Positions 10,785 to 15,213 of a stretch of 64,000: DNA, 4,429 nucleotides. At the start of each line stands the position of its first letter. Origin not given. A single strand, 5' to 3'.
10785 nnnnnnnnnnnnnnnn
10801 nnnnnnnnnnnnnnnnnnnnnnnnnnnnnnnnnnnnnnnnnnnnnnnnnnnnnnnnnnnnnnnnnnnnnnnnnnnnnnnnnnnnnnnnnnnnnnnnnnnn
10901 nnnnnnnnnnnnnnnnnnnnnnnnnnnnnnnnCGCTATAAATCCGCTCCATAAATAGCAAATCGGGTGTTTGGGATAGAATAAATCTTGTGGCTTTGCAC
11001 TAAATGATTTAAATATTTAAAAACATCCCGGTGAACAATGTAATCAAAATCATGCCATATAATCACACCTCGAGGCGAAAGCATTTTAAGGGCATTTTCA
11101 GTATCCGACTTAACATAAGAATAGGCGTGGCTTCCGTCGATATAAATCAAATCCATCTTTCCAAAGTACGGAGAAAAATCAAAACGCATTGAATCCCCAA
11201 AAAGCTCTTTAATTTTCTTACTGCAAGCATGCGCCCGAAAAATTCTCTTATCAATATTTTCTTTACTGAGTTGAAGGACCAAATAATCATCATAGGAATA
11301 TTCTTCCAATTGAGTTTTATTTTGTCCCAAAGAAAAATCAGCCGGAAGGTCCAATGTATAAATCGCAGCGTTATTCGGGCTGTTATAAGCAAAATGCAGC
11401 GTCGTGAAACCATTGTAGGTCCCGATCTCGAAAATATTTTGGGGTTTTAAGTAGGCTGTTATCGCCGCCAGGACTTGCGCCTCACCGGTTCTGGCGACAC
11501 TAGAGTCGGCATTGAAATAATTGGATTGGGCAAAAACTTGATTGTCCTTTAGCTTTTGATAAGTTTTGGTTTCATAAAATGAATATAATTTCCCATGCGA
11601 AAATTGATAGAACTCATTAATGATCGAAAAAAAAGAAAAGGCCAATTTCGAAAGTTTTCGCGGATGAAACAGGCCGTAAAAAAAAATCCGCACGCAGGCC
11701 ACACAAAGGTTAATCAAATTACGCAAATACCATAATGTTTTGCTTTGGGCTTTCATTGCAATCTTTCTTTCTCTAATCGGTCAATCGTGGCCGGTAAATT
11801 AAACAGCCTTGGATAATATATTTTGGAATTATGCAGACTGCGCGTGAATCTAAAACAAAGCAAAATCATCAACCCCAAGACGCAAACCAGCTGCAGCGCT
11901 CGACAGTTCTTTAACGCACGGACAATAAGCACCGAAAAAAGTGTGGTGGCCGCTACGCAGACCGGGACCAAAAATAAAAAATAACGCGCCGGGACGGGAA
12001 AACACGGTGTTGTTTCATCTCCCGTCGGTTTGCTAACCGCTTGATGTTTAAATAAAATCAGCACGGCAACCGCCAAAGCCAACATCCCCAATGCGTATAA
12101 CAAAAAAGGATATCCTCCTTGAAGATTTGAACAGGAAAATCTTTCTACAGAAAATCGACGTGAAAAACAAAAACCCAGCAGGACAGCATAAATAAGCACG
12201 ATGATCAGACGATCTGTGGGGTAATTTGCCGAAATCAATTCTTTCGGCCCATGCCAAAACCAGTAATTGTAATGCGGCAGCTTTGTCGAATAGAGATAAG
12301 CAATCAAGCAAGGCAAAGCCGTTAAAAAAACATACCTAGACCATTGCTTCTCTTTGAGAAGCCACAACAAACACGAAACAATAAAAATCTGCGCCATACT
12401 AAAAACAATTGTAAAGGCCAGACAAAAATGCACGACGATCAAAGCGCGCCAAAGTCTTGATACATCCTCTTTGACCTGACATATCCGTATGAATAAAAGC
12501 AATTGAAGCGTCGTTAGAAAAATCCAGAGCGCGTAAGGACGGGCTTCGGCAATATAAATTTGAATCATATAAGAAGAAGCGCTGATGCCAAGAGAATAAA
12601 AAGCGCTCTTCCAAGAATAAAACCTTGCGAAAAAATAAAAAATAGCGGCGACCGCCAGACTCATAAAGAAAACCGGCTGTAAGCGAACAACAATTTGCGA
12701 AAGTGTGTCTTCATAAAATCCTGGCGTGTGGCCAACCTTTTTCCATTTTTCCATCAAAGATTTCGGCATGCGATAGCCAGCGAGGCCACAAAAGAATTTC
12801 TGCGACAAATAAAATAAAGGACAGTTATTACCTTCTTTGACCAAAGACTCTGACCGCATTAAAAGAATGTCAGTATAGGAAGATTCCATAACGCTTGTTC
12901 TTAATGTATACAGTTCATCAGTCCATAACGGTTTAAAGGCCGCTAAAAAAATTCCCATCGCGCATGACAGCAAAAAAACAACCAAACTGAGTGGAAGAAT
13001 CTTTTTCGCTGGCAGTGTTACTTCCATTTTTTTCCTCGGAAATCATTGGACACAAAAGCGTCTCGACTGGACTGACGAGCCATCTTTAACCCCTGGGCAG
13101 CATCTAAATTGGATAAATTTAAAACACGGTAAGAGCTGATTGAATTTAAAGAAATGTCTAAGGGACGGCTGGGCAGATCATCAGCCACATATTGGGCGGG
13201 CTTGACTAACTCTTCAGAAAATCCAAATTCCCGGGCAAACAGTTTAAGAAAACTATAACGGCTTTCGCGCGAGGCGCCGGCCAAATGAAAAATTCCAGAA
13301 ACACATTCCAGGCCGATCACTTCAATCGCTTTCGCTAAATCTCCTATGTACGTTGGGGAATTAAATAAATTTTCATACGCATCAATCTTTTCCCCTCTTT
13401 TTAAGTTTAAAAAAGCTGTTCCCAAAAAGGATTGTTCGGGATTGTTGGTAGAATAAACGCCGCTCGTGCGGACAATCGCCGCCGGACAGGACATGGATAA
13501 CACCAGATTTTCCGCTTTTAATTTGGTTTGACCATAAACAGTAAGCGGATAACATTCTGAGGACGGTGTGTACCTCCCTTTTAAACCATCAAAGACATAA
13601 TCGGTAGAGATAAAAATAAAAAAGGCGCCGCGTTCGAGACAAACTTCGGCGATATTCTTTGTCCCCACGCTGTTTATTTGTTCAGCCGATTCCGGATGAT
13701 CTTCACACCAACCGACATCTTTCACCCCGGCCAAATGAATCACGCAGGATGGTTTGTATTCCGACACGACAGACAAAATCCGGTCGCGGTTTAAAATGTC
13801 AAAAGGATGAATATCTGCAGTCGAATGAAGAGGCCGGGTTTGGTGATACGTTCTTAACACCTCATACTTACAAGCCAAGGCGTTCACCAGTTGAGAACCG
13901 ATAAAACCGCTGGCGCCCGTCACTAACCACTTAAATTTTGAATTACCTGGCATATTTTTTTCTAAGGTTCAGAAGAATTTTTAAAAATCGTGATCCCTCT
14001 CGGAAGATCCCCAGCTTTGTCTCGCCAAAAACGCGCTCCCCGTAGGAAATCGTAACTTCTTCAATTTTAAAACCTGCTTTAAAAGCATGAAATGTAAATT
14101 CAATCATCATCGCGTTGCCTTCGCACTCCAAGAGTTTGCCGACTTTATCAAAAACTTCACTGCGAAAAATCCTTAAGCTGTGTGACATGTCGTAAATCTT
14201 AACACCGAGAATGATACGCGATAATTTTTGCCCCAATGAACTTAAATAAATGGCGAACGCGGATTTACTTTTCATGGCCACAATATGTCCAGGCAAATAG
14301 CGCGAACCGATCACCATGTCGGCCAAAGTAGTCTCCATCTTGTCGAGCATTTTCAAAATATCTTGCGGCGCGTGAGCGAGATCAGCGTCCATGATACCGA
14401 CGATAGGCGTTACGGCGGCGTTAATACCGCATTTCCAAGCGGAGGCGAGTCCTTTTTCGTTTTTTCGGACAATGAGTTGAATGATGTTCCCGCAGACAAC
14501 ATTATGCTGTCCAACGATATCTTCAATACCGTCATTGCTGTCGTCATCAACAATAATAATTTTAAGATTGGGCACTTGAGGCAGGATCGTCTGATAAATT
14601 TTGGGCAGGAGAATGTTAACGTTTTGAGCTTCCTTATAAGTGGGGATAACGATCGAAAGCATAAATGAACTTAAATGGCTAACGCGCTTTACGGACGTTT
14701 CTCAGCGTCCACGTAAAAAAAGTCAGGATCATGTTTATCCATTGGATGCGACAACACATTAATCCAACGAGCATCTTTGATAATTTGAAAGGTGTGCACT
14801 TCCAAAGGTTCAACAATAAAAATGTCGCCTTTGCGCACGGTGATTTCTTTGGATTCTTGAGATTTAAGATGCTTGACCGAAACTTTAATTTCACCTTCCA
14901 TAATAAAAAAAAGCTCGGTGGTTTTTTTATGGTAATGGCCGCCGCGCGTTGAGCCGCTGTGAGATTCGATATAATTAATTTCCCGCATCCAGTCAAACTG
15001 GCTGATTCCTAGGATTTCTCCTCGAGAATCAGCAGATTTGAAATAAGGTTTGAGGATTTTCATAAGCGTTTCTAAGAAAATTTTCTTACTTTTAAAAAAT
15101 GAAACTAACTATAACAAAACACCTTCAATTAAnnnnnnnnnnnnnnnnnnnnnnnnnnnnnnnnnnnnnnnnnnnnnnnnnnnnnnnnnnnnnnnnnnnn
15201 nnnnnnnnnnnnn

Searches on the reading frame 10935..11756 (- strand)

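Call 39: search_protein_families(library=pfam, proteins=[window:10935-11756:-], max_evalue=0.001)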
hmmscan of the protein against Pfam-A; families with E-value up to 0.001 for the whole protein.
window:10935-11756:- (273 aa): 2 families
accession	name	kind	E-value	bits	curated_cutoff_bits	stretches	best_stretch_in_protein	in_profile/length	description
PF13578.12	Methyltransf_24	-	1e-15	58.9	26.3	1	110-237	2-105/105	Methyltransferase domain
PF01596.23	Methyltransf_3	-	0.0002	21.2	22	0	89-139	29-79/204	O-methyltransferase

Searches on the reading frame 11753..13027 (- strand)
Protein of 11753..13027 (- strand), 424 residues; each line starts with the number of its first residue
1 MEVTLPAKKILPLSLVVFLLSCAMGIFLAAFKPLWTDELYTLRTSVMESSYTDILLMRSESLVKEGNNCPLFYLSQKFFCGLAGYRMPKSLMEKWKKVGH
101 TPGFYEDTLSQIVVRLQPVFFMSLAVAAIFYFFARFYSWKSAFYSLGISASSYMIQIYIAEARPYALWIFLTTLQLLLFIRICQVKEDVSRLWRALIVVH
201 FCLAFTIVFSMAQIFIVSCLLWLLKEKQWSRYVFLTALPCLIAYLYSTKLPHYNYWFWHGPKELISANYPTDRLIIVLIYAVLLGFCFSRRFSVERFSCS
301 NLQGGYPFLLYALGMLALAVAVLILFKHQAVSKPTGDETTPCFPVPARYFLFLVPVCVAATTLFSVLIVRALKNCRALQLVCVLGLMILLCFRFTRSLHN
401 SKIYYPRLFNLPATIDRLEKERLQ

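Call 39: search_protein_families(library=pfam, proteins=[window:11753-13027:-], max_evalue=0.001)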
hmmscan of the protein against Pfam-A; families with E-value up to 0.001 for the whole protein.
window:11753-13027:- (424 aa): 0 families

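Call 44: search_protein_families(library=ncbifam, proteins=[window:11753-13027:-], max_evalue=0.1)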
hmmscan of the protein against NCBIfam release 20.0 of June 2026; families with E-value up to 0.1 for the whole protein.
window:11753-13027:- (424 aa): 1 family
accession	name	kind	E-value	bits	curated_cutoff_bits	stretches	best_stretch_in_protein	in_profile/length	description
NF010816.0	PRK14220.1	equivalog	0.029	14.6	108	1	265-298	30-63/120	fluoride efflux transporter CrcB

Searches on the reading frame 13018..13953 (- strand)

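Call 39: search_protein_families(library=pfam, proteins=[window:13018-13953:-], max_evalue=0.001)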
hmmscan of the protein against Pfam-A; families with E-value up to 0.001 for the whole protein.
window:13018-13953:- (311 aa): 6 families
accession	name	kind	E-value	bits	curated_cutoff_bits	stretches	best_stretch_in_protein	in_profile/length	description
PF04321.23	RmlD_sub_bind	-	1.6e-50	172.2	27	1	9-255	3-243/287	RmlD substrate binding domain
PF01370.27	Epimerase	-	4e-30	105.4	20.9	1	9-210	1-221/240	NAD dependent epimerase/dehydratase family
PF16363.11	GDP_Man_Dehyd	-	1.1e-18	68.3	27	1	10-170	1-183/332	GDP-mannose 4,6 dehydratase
PF02719.21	Polysacc_synt_2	-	5.9e-14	52.4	20.2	1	10-155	2-153/293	Polysaccharide biosynthesis protein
PF01073.25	3Beta_HSD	-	6e-14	52.2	22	1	10-210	1-225/280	3-beta hydroxysteroid dehydrogenase/isomerase family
PF07993.18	NAD_binding_4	-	7.3e-10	38.9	20.1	1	70-172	91-211/258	Male sterility protein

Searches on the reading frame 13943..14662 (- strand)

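Call 39: search_protein_families(library=pfam, proteins=[window:13943-14662:-], max_evalue=0.001)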
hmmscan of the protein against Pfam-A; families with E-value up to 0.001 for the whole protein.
window:13943-14662:- (239 aa): 2 families
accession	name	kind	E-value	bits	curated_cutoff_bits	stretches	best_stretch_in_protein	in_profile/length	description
PF00535.33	Glycos_transf_2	-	4.7e-27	95.4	23.3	1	3-174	1-167/168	Glycosyl transferase family 2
PF13641.12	Glyco_tranf_2_3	-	2.7e-05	24.7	27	1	2-111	3-113/230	Glycosyltransferase like family 2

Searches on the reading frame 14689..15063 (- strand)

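Call 39: search_protein_families(library=pfam, proteins=[window:14689-15063:-], max_evalue=0.001)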
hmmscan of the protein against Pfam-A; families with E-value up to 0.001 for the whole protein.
window:14689-15063:- (124 aa): 6 families
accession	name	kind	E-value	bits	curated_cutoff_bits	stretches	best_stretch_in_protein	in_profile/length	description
PF14667.12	Polysacc_synt_C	-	7.3e-13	49.1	28.7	1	11-95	2-86/111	Polysaccharide biosynthesis C-terminal domain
PF07883.17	Cupin_2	-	4.9e-09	36.2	27.2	1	36-103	7-69/70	Cupin domain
PF05523.17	FdtA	-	3.4e-06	27.3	23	1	31-112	37-118/131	WxcM-like, C-terminal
PF00190.28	Cupin_1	-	6.4e-06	26.2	22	1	35-99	41-108/151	Cupin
PF05899.18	Cupin_3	-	1.2e-05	25.3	23.5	1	43-87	20-59/74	EutQ-like cupin domain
PF06052.18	3-HAO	-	0.0008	19.5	25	1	39-93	44-96/151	3-hydroxyanthranilic acid dioxygenase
